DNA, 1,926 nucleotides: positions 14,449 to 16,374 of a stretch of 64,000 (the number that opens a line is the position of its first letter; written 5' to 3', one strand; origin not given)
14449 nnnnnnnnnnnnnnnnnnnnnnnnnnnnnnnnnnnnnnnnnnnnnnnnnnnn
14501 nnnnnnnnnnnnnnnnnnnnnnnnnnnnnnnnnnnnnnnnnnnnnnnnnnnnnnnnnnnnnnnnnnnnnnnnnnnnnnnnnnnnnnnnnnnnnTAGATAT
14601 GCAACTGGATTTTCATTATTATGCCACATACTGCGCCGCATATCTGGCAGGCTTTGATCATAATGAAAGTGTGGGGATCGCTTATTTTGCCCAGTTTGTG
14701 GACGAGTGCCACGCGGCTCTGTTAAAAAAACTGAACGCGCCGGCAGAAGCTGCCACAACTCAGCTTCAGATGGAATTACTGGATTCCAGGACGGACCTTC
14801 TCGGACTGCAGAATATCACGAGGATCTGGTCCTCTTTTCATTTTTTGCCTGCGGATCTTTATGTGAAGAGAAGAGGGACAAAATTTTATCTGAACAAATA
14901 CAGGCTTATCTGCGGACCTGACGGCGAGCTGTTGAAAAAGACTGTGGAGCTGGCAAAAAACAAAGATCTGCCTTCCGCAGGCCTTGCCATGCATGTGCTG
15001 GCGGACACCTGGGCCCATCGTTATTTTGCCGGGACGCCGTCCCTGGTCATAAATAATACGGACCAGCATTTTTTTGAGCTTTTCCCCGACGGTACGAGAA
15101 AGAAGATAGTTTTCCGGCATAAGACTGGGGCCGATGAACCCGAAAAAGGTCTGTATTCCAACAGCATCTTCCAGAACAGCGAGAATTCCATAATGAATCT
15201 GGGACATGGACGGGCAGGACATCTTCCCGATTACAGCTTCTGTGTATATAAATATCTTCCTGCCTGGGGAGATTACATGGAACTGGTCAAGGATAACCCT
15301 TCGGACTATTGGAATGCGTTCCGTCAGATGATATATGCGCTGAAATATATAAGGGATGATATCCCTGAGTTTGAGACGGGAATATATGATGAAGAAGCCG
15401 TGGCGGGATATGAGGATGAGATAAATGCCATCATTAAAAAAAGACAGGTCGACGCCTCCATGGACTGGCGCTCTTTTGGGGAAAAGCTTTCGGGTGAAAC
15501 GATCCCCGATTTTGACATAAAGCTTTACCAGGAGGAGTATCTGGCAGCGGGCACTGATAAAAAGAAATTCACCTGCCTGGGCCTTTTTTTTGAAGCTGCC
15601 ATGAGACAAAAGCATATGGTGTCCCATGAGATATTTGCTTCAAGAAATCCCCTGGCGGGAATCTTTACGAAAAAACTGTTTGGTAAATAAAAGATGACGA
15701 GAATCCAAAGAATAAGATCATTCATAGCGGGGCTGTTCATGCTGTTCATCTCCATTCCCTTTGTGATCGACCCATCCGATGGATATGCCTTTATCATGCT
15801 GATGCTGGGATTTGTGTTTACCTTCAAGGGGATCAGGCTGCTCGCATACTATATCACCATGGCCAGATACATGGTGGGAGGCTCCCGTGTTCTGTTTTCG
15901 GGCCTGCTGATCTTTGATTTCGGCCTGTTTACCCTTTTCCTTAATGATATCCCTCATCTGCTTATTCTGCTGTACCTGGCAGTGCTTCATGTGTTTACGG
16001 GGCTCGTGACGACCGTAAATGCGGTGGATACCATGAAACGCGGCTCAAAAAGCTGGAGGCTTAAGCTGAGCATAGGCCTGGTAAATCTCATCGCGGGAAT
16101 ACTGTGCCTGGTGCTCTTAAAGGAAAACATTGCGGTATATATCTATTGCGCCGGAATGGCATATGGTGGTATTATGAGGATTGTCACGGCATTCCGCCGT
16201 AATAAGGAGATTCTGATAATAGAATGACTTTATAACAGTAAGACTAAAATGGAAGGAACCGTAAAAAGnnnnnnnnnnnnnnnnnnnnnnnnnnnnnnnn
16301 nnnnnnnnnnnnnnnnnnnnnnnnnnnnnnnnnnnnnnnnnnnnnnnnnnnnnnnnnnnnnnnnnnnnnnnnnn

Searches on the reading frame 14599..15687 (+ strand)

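Call 54: search_protein_families(library=pfam, proteins=[window:14599-15687:+], max_evalue=0.001)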
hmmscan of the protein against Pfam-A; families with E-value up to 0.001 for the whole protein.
window:14599-15687:+ (363 aa): 1 family
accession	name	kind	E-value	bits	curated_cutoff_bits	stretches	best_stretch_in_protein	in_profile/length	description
PF20551.3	DUF6765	-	8.1e-70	236.4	26.6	1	1-345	1-325/325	Family of unknown function (DUF6765)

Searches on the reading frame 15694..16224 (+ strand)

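Call 87: search_protein_families(library=pfam, proteins=[window:15694-16224:+], max_evalue=0.00001)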
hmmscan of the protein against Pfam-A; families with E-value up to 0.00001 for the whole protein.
window:15694-16224:+ (177 aa): 1 family
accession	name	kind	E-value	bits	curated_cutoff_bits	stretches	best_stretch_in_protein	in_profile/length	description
PF03729.18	DUF308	-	2.1e-08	34.7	25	0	71-140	4-73/73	Short repeat of unknown function (DUF308)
